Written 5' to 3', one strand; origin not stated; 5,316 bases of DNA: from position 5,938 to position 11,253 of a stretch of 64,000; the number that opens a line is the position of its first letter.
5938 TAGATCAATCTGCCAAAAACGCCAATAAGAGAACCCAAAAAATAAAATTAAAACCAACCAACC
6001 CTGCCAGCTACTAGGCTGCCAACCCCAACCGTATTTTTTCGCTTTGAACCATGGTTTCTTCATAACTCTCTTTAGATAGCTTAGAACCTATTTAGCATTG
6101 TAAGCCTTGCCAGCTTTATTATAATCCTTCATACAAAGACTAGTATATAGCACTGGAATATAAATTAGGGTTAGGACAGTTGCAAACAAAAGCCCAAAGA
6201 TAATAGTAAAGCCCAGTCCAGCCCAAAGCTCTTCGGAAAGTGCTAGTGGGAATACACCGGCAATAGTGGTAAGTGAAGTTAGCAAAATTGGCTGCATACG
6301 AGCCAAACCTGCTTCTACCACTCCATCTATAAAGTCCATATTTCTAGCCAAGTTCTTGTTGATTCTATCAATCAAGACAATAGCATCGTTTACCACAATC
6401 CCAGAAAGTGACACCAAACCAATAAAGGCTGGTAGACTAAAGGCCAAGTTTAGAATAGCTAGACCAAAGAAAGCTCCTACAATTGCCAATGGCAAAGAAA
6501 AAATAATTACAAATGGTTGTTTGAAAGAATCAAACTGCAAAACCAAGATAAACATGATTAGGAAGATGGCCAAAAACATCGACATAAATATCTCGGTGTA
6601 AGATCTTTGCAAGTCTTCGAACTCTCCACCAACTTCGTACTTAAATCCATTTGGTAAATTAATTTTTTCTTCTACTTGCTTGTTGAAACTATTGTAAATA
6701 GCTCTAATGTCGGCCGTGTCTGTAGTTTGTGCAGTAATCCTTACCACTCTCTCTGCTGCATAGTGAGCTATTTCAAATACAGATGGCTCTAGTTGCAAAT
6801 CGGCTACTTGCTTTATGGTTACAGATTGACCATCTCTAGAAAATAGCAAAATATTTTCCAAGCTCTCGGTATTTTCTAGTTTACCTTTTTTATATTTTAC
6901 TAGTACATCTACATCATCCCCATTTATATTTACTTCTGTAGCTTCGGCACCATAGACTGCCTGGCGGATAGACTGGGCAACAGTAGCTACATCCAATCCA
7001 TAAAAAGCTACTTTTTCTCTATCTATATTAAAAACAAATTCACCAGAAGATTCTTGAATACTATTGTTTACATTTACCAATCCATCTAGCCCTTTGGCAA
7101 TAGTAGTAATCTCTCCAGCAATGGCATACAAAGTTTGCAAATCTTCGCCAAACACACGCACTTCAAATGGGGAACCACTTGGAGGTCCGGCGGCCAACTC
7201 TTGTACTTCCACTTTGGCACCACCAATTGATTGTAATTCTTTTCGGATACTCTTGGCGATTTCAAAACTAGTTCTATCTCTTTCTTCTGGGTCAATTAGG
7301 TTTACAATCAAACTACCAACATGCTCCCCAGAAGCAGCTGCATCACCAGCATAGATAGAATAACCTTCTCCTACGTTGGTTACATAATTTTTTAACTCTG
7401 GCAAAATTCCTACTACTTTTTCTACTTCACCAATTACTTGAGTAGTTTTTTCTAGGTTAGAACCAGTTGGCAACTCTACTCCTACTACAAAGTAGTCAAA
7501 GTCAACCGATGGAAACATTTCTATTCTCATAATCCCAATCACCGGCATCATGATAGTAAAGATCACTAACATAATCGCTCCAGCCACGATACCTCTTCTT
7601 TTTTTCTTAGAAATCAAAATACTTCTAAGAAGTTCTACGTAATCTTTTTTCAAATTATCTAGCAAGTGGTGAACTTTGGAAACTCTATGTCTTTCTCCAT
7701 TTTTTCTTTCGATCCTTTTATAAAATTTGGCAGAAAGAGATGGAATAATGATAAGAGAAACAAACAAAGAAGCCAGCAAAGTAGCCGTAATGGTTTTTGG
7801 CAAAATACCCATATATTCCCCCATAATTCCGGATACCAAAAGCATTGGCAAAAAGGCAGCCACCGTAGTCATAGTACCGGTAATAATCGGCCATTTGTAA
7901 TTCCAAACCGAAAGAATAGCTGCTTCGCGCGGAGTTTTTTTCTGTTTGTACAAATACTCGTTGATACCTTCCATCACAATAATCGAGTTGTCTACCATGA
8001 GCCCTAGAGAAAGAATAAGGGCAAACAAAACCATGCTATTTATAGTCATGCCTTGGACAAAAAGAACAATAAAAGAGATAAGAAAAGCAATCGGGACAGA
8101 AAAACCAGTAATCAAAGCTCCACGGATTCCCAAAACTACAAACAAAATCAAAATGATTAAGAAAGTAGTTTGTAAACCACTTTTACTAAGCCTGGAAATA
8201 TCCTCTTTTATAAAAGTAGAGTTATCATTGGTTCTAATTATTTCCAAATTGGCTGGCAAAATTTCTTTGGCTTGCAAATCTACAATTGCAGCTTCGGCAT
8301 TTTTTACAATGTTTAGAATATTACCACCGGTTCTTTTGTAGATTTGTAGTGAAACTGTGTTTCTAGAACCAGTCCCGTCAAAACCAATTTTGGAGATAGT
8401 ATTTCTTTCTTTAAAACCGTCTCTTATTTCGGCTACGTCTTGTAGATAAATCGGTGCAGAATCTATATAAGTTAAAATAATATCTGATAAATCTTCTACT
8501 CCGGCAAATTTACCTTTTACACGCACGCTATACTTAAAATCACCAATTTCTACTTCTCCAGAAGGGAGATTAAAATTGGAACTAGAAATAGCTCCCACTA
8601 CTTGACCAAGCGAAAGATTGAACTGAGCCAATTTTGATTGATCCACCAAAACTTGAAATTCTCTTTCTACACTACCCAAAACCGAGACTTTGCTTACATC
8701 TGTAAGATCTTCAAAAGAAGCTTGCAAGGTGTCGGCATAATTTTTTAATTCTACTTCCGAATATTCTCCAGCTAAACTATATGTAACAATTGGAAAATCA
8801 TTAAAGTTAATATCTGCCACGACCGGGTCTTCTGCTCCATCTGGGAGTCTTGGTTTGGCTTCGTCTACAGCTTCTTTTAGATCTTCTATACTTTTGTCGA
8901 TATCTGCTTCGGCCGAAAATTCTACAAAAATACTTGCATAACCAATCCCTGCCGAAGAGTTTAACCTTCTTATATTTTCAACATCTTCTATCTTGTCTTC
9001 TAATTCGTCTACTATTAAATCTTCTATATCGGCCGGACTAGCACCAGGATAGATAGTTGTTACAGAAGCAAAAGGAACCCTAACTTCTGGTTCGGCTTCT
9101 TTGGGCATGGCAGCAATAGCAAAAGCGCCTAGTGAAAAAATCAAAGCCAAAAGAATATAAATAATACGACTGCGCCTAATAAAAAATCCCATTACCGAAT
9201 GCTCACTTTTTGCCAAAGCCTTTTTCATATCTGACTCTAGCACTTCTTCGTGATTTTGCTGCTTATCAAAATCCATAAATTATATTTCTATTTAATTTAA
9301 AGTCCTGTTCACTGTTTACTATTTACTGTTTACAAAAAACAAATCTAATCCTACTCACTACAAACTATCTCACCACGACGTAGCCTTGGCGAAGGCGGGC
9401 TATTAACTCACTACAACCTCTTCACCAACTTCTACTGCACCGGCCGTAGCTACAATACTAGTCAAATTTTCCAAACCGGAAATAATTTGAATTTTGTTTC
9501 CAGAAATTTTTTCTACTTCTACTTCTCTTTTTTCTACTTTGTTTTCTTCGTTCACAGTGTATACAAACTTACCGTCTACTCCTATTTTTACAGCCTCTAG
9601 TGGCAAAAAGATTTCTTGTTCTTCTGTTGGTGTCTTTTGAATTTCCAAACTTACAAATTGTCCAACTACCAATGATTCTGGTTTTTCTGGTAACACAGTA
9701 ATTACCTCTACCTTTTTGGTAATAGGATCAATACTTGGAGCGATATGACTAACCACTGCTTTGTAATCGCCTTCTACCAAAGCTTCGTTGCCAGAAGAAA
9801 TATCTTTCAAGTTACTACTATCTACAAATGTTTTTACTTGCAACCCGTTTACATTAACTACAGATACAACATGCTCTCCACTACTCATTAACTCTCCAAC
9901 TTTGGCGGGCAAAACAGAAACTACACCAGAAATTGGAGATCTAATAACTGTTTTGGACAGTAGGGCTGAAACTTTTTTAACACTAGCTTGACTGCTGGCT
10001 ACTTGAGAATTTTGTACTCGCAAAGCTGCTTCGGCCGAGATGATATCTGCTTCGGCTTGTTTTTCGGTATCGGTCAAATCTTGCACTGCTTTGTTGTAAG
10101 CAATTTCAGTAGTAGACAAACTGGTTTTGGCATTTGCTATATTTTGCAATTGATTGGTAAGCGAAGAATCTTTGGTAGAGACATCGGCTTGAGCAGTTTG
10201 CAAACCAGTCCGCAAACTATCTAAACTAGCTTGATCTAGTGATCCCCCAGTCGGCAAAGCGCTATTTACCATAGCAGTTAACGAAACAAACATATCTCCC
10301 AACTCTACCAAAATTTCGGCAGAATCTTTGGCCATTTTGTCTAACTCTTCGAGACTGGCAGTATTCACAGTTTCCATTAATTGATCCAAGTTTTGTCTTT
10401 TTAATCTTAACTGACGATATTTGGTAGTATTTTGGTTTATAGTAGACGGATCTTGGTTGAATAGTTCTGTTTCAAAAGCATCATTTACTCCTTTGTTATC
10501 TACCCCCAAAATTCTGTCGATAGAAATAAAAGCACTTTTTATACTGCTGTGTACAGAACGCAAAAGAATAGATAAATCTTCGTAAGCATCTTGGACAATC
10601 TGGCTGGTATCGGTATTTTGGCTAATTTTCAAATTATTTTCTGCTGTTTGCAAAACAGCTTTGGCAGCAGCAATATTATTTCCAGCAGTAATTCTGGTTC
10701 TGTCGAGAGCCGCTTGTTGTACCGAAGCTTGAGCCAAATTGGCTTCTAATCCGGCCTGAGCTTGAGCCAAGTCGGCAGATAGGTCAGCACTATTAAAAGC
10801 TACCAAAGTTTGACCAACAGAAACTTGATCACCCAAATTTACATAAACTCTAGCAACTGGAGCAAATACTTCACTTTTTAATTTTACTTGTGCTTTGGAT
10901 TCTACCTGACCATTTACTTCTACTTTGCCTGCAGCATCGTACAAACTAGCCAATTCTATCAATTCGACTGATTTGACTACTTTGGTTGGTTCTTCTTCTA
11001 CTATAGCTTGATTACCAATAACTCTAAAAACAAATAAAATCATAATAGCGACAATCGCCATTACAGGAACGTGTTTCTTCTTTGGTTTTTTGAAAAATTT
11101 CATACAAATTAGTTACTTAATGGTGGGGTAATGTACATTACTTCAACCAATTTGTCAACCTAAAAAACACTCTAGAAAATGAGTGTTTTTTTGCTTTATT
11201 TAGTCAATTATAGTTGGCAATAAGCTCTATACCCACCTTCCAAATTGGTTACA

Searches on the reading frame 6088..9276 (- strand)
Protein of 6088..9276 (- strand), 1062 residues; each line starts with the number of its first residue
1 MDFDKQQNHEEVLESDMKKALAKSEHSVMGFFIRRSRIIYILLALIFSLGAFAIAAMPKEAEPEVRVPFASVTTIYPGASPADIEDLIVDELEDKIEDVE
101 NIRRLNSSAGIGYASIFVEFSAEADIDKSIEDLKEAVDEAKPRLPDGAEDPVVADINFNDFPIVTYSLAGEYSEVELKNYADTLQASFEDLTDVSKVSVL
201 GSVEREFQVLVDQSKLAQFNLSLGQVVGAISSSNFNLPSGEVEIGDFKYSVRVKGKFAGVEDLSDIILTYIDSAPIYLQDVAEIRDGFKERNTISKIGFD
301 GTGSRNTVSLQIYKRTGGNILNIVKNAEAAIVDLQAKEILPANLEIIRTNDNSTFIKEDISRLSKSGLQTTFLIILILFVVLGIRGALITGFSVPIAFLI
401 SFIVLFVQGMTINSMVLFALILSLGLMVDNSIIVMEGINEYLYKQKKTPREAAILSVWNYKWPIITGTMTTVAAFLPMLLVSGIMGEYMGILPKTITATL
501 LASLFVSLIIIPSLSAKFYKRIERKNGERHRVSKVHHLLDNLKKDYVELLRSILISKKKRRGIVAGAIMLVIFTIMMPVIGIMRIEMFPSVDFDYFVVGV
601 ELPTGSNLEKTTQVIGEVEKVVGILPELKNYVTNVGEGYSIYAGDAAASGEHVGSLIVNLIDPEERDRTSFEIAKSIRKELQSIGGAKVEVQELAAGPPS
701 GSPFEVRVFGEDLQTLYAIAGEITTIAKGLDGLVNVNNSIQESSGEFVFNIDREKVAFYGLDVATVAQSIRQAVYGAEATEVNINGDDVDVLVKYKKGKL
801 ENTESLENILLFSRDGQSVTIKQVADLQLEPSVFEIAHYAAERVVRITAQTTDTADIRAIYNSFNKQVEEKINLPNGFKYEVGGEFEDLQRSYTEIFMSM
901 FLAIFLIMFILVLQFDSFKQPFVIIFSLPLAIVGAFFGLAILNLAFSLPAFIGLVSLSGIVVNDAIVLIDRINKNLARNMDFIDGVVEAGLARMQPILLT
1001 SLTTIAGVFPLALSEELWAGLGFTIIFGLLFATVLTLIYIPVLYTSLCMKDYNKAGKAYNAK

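Call 72: search_protein_families(library=pfam, proteins=[window:6088-9276:-], max_evalue=0.001)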
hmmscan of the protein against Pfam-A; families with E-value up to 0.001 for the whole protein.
window:6088-9276:- (1062 aa): 3 families
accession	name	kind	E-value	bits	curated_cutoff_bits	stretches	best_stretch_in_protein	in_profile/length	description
PF00873.25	ACR_tran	-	1.4e-197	659.1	28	1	29-1045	2-1018/1021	AcrB/AcrD/AcrF family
PF02355.23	SecD_SecF_C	-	2.7e-09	37.1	20.5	1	894-1036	31-175/189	Protein export membrane protein SecD/SecF, C-terminal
PF03176.21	MMPL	-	0.00016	21.2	20.5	1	862-1046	108-301/333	MMPL family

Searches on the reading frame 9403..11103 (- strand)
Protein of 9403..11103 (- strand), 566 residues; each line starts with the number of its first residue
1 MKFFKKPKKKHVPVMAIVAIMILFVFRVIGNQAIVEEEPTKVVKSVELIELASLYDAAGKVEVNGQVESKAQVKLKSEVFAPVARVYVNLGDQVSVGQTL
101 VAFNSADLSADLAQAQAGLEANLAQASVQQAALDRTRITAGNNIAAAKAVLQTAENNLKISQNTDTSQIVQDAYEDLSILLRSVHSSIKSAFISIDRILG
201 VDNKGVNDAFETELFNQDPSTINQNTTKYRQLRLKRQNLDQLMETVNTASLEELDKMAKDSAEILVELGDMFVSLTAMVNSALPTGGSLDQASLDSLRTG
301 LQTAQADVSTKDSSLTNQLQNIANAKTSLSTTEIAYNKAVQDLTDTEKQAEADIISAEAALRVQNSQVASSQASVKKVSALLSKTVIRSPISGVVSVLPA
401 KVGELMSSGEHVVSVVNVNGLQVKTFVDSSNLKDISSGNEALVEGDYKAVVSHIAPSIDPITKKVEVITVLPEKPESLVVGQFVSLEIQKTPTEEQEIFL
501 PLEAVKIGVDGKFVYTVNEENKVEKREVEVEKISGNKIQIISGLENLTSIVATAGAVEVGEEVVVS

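Call 72: search_protein_families(library=pfam, proteins=[window:9403-11103:-], max_evalue=0.001)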
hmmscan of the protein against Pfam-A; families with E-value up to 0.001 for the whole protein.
window:9403-11103:- (566 aa): 3 families
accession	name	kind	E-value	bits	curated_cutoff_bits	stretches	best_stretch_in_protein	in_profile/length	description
PF16576.10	HlyD_D23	-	1.7e-13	50.8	30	1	329-484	56-214/214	Barrel-sandwich domain of CusB or HlyD membrane-fusion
PF13437.12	HlyD_3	-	3.7e-10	40.9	22.2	1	386-474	1-96/106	HlyD family secretion protein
PF01920.25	Prefoldin_2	-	0.00082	19.8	27.6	0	223-274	8-57/106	Prefoldin subunit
